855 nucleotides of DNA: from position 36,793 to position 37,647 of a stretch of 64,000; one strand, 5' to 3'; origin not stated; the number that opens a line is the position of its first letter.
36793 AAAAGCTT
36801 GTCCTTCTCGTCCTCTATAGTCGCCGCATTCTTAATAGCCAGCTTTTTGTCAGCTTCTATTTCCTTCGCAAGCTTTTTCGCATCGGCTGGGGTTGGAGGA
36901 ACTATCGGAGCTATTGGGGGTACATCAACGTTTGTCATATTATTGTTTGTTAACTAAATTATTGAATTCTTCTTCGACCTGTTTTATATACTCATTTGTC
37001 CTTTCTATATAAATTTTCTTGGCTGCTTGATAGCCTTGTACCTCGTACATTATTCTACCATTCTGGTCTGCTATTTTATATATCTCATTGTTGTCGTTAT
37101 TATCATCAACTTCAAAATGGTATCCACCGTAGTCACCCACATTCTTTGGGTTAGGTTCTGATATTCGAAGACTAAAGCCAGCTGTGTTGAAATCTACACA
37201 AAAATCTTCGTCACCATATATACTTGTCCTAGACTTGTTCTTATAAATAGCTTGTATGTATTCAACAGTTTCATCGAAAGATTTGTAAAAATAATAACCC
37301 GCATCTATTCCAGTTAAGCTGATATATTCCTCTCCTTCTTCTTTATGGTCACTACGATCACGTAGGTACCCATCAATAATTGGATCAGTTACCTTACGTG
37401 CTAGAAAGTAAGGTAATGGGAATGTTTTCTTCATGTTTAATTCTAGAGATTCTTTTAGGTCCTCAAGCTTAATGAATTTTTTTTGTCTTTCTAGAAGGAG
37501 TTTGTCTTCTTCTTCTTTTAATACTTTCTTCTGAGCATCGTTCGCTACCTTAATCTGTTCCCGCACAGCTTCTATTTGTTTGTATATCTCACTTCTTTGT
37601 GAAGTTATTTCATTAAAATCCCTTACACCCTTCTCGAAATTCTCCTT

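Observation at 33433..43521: Six-gene operon of large K/E-rich coiled-coil and poly-acidic proteins, including tandem paralogs, co-oriented with pcrA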

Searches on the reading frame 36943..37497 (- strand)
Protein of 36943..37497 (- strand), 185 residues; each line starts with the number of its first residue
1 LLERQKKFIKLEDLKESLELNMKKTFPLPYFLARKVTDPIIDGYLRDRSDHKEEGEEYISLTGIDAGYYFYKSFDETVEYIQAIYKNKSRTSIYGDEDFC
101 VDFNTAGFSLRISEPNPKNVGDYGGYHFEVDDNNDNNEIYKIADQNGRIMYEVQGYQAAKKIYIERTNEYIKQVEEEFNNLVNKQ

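Call 20: search_protein_representatives(alignment_id=A1)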
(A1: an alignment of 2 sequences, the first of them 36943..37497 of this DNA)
Query: 2 sequences, 188 profile positions. Proteins with E-value up to 0.001 (for the whole library): 49; up to 1e-10: 11; up to 1e-30: 2. The best 49 are listed.
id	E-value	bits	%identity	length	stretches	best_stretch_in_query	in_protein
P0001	1.7e-100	350.8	-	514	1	1-188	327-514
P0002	2.3e-82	291.7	-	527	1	1-187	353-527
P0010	1.0e-22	97.2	-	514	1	8-187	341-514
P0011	1.1e-22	97.0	-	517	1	6-184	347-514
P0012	3.2e-20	89.0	-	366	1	3-183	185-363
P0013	1.7e-18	83.4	-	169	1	17-186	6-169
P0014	4.0e-18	82.2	-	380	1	5-187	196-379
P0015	5.3e-17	78.5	-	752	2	13-186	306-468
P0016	6.3e-17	78.3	-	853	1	1-187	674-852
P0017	1.1e-15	74.3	-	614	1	17-184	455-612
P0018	9.8e-15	71.2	-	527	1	3-186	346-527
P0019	1.8e-10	57.3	-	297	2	90-185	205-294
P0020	7.8e-10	55.2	-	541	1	9-187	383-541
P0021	1.9e-09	53.9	-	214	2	98-184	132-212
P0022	1.0e-08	51.6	-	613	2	98-184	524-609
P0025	7.0e-08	48.8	-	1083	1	103-187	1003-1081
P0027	1.5e-07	47.8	-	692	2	97-188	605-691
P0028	1.8e-07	47.5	-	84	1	103-184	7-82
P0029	1.9e-07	47.4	-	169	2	102-184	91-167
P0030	6.1e-07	45.7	-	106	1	101-187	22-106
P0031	1.1e-06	45.0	-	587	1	7-187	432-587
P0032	1.9e-06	44.2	-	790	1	1-182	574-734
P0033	2.1e-06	44.0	-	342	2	103-184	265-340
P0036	7.1e-06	42.3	-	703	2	96-185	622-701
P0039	2.2e-05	40.7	-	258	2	71-183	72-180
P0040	6.3e-05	39.2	-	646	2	91-187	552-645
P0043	8.8e-05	38.7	-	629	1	2-184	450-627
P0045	1.0e-04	38.5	-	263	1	12-185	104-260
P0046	1.1e-04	38.4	-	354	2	98-186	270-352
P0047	1.1e-04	38.4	-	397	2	96-182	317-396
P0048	1.2e-04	38.3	-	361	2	96-183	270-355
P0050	1.4e-04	38.0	-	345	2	90-187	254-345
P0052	1.5e-04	37.9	-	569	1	99-187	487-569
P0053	1.6e-04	37.8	-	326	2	101-181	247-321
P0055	2.3e-04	37.3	-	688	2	96-186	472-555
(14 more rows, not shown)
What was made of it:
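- On New CTD family (527-aa and 514-aa proteins): The family hits are listed in call 20.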

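Call 31: find_related_loci(query=A1, collection=viral_contigs, flank=10000)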
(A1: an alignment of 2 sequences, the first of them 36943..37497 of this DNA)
Query A1 (185 aa) in viral_contigs; peptide patterns used: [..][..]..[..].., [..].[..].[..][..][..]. (x = any residue, [..] = any of these).
600 stretches matched a pattern, but none encodes a relative of the query by tblastn (E <= 1e-3).

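Call 33: find_related_loci(query=A4, collection=genome_contigs, flank=10000)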
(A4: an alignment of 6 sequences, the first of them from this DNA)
Query A4 (172 aa) in genome_contigs; peptide patterns used: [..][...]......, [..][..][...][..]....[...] (x = any residue, [..] = any of these).
208 stretches matched a pattern; 4 encode a relative of the query (tblastn E <= 1e-3); 4 distinct loci.
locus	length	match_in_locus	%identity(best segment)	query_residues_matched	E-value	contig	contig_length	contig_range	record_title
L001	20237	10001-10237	45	83-168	2e-11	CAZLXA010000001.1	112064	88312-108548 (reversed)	MAG TPA_asm: uncultured Candidatus Saccharibacteria bacterium isolate SRP272421_co2_734 genome assembly, contig: NODE_14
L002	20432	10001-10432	32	2-168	2e-11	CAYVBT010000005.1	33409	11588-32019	MAG TPA_asm: uncultured Candidatus Saccharibacteria bacterium isolate binchicken_co113_107 genome assembly, contig: NODE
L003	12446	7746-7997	43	82-172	4e-10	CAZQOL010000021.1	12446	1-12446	MAG TPA_asm: uncultured Candidatus Saccharibacteria bacterium isolate SRP278252_co2_252 genome assembly, contig: NODE_10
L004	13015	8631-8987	29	11-150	2e-8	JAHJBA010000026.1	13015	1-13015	MAG: Patescibacteria group bacterium isolate Modern_marine.mb.233 Modern_marine.mb.233_k141_833724, whole genome shotgun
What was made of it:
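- The family is restricted to Saccharibacteria-like genomes (call 33).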

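Call 35: find_homologous_proteins(query=A2, max_evalue=0.001)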
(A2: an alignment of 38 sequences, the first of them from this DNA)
Query A2 (38 sequences) (172 aa, profile of the alignment): 1 proteins with E <= 0.001 among 1253 candidates.
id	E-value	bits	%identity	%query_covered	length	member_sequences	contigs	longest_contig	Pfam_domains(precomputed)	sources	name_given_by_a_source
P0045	2.0e-38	150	24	100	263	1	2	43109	-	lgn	-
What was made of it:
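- Tried and rejected: The same tool run with the 38-sequence CTD alignment returned one protein (call 35).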

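Call 40: search_protein_families(library=pfam, proteins=[L001:8387-10249:+, L001:10254-13235:+, L003:4752-8000:+, L003:8005-11133:+, L004:9061-11475:+, L004:3124-5091:+, L004:5199-5903:+, L004:5978-7129:+, L003:2506-3948:+, L003:3955-4602:+], max_evalue=0.01)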
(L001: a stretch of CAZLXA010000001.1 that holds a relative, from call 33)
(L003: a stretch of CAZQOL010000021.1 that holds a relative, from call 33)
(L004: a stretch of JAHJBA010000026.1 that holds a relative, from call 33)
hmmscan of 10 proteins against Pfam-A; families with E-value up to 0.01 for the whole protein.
L001:8387-10249:+ (621 aa): 0 families

L001:10254-13235:+ (994 aa): 0 families

L003:4752-8000:+ (1083 aa): 1 family
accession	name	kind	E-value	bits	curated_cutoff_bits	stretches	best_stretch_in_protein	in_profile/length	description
PF09632.15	Rac1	-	0.0061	16.2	25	0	877-943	49-113/297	Rac1-binding domain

L003:8005-11133:+ (1043 aa): 0 families

L004:9061-11475:+ (805 aa): 0 families

L004:3124-5091:+ (656 aa): 1 family
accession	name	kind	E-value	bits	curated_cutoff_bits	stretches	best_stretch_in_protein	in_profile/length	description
PF01368.27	DHH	-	0.0044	17.7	28.1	0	193-288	9-103/125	DHH family, N-terminal domain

L004:5199-5903:+ (235 aa): 0 families

L004:5978-7129:+ (384 aa): 1 family
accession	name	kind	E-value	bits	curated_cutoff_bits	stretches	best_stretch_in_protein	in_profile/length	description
PF03734.19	YkuD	-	0.0028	18.7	23.4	1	222-339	7-134/146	L,D-transpeptidase catalytic domain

L003:2506-3948:+ (481 aa): 0 families

L003:3955-4602:+ (216 aa): 0 families

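Call 41: predict_structure(alignment_id=A2)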
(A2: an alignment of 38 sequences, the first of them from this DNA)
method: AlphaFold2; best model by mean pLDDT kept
length: 172 residues; sequences in the alignment: 38
mean_pLDDT: 76.9   pTM: 0.75
mean pLDDT of the five models: 76.9, 76.9, 76.5, 75.7, 75.6
residues with pLDDT >= 90: 61; 70-90: 51; 50-70: 37; < 50: 23
segments of 3 or more residues with pLDDT < 50: 53-58, 70-81, 110-112
pLDDT, mean of each block of 10 residues (from residue 1): 81 90 92 72 76 49 50 47 72 91 65 58 85 97 92 93 94 81
secondary structure, 60 per line:
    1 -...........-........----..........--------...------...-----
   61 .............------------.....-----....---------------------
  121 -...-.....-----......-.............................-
elements in order: H2-12 H14-21 H26-32 E33-35 E44-46 H61-73 E86-90 E96-99 E126-130 E136-141 H143-171
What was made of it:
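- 36946..37542 (-): CTD of the 514-aa protein (residues 315-513). AF2 model: pLDDT 76.9, pTM 0.75 (call 41).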

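Call 45: fold_search(model_id=the predicted structure, library=pdb)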
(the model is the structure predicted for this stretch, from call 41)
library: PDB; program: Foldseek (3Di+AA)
matches with E <= 10: 902; with E <= 0.001: 0
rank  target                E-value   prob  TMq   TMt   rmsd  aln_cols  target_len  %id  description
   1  9l35_A                2.8e-01  0.20  0.16  0.10   7.3        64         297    9  Crystal structure of C45G9.5 protein from Caenorhabditis elegans (released 2025-12-17)
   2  9ybn_A                4.5e-01  0.12  0.20  0.03   7.9       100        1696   11  2.53A cryo-EM structure of RNA-directed RNA polymerase L of Crimean-Congo hemorrhagic fever virus (RNA bound) (released 2026-03-04)
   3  3wj9_A                5.9e-01  0.21  0.18  0.08   3.9        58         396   16  Crystal structure of the eukaryotic initiation factor (released 2014-03-12)
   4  9bln_U                7.2e-01  0.09  0.17  0.06  13.8       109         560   12  The structure of human Pdcd4 bound to the 40S-eIF4A-eIF3-eIF1 complex (released 2024-09-04)
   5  3rfh_D                7.7e-01  0.28  0.19  0.11   4.3        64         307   11  Crystal structure of the yeast RACK1 dimer in space group P21 (released 2011-07-06)
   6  3gl3_D                7.7e-01  0.16  0.15  0.18   3.8        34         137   20  Crystal structure of a putative Thiol:disulfide interchange protein DsbE from Chlorobium tepidum (released 2009-03-31)
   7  3wj9_B                8.8e-01  0.16  0.18  0.09   4.0        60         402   15  Crystal structure of the eukaryotic initiation factor (released 2014-03-12)
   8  3f42_B                8.8e-01  0.12  0.15  0.25   5.8        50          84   22  Crystal structure of uncharacterized protein HP0035 from Helicobacter pylori (released 2008-11-18)
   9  4g7n_A                8.8e-01  0.12  0.16  0.14  10.8        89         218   19  The Structure of the Plk4 Cryptic Polo Box Reveals Two Tandem Polo Boxes Required for Centriole Duplication (released 2012-10-10)
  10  9l35_B                8.8e-01  0.12  0.16  0.10   7.3        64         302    9  Crystal structure of C45G9.5 protein from Caenorhabditis elegans (released 2025-12-17)
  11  2m72_MODEL_1_A        9.4e-01  0.20  0.18  0.20   2.5        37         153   30  Solution structure of uncharacterized thioredoxin-like protein PG_2175 from Porphyromonas gingivalis (released 2013-05-15)
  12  8dys                  9.4e-01  0.20  0.20  0.09   4.3        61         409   15  Crystal structure of human Eukaryotic translation initiation factor 2A (eIF2A) (released 2022-08-17)
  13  3drn_B                1.1e+00  0.11  0.14  0.16   4.7        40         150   22  The crystal structure of Bcp1 from Sulfolobus Sulfataricus (released 2009-04-14)
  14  6d6q_C                1.2e+00  0.23  0.17  0.11   7.2        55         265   11  Human nuclear exosome-MTR4 RNA complex - overall reconstruction (released 2018-06-20)
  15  6r5x_A                1.2e+00  0.16  0.18  0.36   4.1        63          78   11  8-bladed beta-propeller formed by four 2-bladed fragments (released 2019-11-13)
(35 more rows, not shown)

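Call 48: search_solved_structures(query=A2, max_evalue=1)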
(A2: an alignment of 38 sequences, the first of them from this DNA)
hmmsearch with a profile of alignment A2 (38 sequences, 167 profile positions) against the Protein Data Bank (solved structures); distinct sequences matched with E-value up to 1: 0.

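Call 49: fold_search(model_id=the predicted structure, library=viral)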
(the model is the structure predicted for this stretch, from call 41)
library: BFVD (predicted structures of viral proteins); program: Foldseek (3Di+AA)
matches with E <= 10: 977; with E <= 0.001: 0
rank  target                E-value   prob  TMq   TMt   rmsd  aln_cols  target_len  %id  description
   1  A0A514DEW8            1.3e-02  0.20  0.18  0.09  18.5       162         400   12  Uncharacterized protein [Streptomyces phage Dubu]
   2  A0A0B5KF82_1          2.4e-02  0.21  0.23  0.05  14.2       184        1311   10  RNA-directed RNA polymerase L [Sanxia Water Strider Virus 1]
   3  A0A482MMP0            6.1e-02  0.10  0.15  0.16  16.2       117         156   16  Uncharacterized protein [Burkholderia phage BcepSauron]
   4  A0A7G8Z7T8            6.5e-02  0.38  0.19  0.15  10.9        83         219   10  (no name in the UniProt tables at hand)
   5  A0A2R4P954            8.0e-02  0.23  0.27  0.33  11.2       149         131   12  (no name in the UniProt tables at hand)
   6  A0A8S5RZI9            8.5e-02  0.30  0.24  0.36  14.4       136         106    9  Uncharacterized protein [Myoviridae sp. ctNQV2]
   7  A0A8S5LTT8            8.5e-02  0.14  0.23  0.26  15.2       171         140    8  Uncharacterized protein [Siphoviridae sp. ctxBC2]
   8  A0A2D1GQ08            1.4e-01  0.18  0.22  0.25  16.0       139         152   18  HNH endonuclease [Mycobacterium phage Kumao]
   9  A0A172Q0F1            1.4e-01  0.07  0.15  0.12  11.6       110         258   15  Uncharacterized protein [Acinetobacter phage vB_AbaM_ME3]
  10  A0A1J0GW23            1.6e-01  0.06  0.15  0.21  12.8       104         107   14  Uncharacterized protein [Streptomyces phage BRock]
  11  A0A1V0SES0            1.7e-01  0.38  0.18  0.10   4.8        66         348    9  Uncharacterized protein [Hokovirus HKV1]
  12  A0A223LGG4            1.9e-01  0.11  0.23  0.18  15.6       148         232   11  Uncharacterized protein [Erwinia phage vB_EamM_RisingSun]
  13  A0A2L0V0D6            2.0e-01  0.20  0.18  0.21   9.8        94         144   15  Uncharacterized protein [Agrobacterium phage Atu_ph07]
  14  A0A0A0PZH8            2.2e-01  0.20  0.21  0.22  11.7        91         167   16  Uncharacterized protein [Pectobacterium bacteriophage PM2]
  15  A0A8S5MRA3            2.3e-01  0.57  0.27  0.46   3.9        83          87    7  Uncharacterized protein [Myoviridae sp. ctfrL10]
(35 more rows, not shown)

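Call 50: find_related_loci(query=A4, collection=metagenome_contigs, flank=10000)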
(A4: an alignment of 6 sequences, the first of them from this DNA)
Query A4 (172 aa) in metagenome_contigs; peptide patterns used: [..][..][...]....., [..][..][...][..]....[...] (x = any residue, [..] = any of these).
600 stretches matched a pattern (row limit reached: there are more); 1 encode a relative of the query (tblastn E <= 1e-3); 1 distinct loci.
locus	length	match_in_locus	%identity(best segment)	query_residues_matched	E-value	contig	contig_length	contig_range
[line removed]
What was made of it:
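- Tried and rejected: A narrower alignment (A4) worked but found only 4 genome loci and 1 metagenome locus (calls 33, 50).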

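Call 62: search_protein_families(library=pfam, alignment_id=A2, max_evalue=0.1)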
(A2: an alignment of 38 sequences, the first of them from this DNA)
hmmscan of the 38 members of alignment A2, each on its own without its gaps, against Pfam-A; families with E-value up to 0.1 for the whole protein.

A. member 1, seq(172 aa): 0 families

B. families by the number of members that match (of 38 scanned): 22 families
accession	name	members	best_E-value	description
PF18832.6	LPD18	4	0.042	Large polyvalent protein-associated domain 18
PF04028.18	DUF374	1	0.0018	Domain of unknown function (DUF374)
PF06021.17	Gly_acyl_tr_N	1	0.0045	Aralkyl acyl-CoA:amino acid N-acyltransferase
PF08622.16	Svf1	1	0.0079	Svf1-like N-terminal lipocalin domain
PF18165.6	pP_pnuc_1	1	0.01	Predicted pPIWI-associating nuclease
PF00377.23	Prion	1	0.011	Prion/Doppel alpha-helical domain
PF08626.16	TRAPPC9-Trs120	1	0.014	Transport protein Trs120 or TRAPPC9, TRAPP II complex subunit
PF15648.12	Tox-REase-5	1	0.014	Restriction endonuclease fold toxin 5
PF16146.10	DUF4854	1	0.015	Domain of unknown function (DUF4854)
PF13097.11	CENP-U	1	0.018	CENP-A nucleosome associated complex (NAC) subunit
PF08158.18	SDA1_HEAT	1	0.025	SDA1, HEAT repeat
PF19935.4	DUF6398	1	0.027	Domain of unknown function (DUF6398)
PF24387.1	AEP-like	1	0.029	Archaeo-eukaryotic primase 1D-like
PF18526.6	DB_JBP1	1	0.035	Thymine dioxygenase JBP1 DNA-binding domain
PF15372.11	DUF4600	1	0.036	Domain of unknown function (DUF4600)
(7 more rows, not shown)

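Call 63: search_protein_families(library=pfam, proteins=[P0016, P0025, P0048, P0055, P0036, P0017, P0032, P0052, P0027, P0040], max_evalue=0.1)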
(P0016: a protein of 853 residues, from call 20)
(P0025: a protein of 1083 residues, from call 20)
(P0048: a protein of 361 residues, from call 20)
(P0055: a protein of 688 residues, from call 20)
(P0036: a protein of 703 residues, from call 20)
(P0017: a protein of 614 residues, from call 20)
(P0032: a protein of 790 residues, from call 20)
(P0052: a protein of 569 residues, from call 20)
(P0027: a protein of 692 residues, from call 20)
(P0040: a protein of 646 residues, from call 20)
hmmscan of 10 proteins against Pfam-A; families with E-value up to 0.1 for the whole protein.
P0016 (853 aa): 0 families

P0025 (1083 aa): 2 families
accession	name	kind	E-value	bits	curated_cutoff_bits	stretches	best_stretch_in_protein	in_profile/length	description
PF09632.15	Rac1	-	0.0061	16.2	25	1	877-943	49-113/297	Rac1-binding domain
PF00857.26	Isochorismatase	-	0.052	14.1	27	0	51-113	58-120/175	Isochorismatase domain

P0048 (361 aa): 1 family
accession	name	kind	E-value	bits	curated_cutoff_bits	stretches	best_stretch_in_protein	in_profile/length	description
PF05565.16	Sipho_Gp157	-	0.0018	18.8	28.6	1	167-255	36-121/162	Siphovirus Gp157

P0055 (688 aa): 0 families

P0036 (703 aa): 2 families
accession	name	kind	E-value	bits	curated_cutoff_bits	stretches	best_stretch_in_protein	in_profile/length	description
PF21571.2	ArgZ-like_C_1st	-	0.0055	17.1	27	0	50-99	28-76/84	Arginine dihydrolase ArgZ-like, C-terminal, first region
PF22398.1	DUF6978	-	0.011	16.5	29.6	1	311-377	5-75/133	Family of unknown function (DUF6978)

P0017 (614 aa): 0 families

P0032 (790 aa): 1 family
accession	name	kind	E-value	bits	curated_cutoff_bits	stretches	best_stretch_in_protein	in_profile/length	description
PF15648.12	Tox-REase-5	-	0.0086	17.1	25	1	695-759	17-78/95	Restriction endonuclease fold toxin 5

P0052 (569 aa): 0 families

P0027 (692 aa): 0 families

P0040 (646 aa): 0 families

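Call 66: find_encoding_contigs(protein=P0011, flank=10000, max_places=2)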
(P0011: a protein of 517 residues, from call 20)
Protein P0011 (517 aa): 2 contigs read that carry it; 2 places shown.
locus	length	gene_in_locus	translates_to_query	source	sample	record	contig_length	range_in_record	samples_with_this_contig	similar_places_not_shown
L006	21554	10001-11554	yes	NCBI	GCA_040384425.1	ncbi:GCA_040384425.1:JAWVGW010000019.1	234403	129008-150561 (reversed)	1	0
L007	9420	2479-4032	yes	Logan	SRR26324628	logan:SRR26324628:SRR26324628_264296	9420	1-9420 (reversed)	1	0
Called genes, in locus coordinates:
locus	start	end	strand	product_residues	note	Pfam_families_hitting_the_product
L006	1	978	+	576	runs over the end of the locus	-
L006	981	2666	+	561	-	-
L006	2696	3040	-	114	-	-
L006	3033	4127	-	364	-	PF01476:LysM, PF01551:Peptidase_M23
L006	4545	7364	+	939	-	-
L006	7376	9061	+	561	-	-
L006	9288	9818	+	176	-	-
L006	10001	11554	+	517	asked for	-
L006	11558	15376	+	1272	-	-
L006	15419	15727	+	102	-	PF18908:DUF5663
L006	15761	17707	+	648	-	PF00580:UvrD-helicase, PF13245:AAA_19, PF13604:AAA_30 (faint), PF01443:Viral_helicase1 (faint), PF13361:UvrD_C, PF13538:UvrD_C_2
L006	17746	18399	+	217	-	-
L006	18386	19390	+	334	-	PF00398:RrnaAD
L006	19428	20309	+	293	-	-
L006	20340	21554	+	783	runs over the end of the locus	-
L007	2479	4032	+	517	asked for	-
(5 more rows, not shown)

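Call 67: find_encoding_contigs(protein=P0045, flank=10000, max_places=2)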
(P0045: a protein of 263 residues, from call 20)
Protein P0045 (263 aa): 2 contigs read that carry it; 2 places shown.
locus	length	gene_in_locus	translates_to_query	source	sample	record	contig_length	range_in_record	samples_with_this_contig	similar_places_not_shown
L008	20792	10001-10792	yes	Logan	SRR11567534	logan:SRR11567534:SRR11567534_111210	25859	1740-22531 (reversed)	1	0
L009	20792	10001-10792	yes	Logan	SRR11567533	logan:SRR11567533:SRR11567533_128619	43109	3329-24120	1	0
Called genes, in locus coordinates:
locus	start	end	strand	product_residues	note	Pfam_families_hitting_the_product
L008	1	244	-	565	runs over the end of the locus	-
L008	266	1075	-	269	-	PF03372:Exo_endo_phos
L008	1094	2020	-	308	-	PF02899:Phage_int_SAM_1, PF13102:Phage_int_SAM_5, PF13495:Phage_int_SAM_4 (weak), PF00589:Phage_integrase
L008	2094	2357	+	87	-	PF00312:Ribosomal_S15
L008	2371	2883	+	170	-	PF01936:NYN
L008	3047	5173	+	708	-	PF01138:RNase_PH, PF07650:KH_2 (weak), PF00013:KH_1, PF00575:S1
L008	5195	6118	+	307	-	-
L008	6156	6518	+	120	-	PF01258:zf-dskA_traR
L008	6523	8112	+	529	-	PF13541:ChlI, PF01078:Mg_chelatase, PF07728:AAA_5, PF00493:MCM (weak), PF13335:Mg_chelatase_C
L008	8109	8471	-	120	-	-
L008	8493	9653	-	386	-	PF01476:LysM, PF01551:Peptidase_M23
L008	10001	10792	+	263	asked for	-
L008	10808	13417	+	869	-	-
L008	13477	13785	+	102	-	PF18908:DUF5663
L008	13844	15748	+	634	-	PF00580:UvrD-helicase, PF01443:Viral_helicase1 (faint), PF13087:AAA_12 (faint), PF13245:AAA_19, PF13361:UvrD_C, PF13538:UvrD_C_2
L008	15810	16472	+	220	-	PF01797:Y1_Tnp (weak)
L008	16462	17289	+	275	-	PF00398:RrnaAD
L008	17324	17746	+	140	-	-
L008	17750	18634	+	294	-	-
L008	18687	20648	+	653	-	-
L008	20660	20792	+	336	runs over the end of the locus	-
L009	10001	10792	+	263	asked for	-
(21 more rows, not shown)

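Call 68: find_encoding_contigs(protein=P0036, flank=8000, max_places=1)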
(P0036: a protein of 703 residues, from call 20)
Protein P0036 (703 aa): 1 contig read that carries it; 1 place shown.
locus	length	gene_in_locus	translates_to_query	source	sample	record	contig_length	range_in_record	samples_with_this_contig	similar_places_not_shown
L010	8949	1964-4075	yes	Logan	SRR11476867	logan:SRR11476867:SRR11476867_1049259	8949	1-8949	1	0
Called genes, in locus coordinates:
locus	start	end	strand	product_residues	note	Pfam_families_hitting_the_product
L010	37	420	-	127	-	PF01471:PG_binding_1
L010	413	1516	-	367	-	PF01476:LysM, PF01551:Peptidase_M23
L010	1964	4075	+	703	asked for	-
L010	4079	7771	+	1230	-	-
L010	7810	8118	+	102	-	PF18908:DUF5663 (weak)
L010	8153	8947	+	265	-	?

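Call 69: find_encoding_contigs(protein=P0048, flank=8000, max_places=1)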
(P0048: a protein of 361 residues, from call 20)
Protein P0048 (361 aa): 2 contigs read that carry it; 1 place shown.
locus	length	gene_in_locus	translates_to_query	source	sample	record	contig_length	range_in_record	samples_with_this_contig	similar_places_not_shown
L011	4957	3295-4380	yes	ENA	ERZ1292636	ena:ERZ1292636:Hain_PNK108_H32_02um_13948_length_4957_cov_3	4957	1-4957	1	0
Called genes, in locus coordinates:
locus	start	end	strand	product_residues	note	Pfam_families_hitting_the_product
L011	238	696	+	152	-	PF02021:UPF0102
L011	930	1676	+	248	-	PF02535:Zip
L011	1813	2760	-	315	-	PF01476:LysM, PF23446:LysM1_NFP_LYK (faint), PF23473:LysM3_LYK4_5 (weak), PF01476:LysM, PF01551:Peptidase_M23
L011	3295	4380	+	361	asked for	-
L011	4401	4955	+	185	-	?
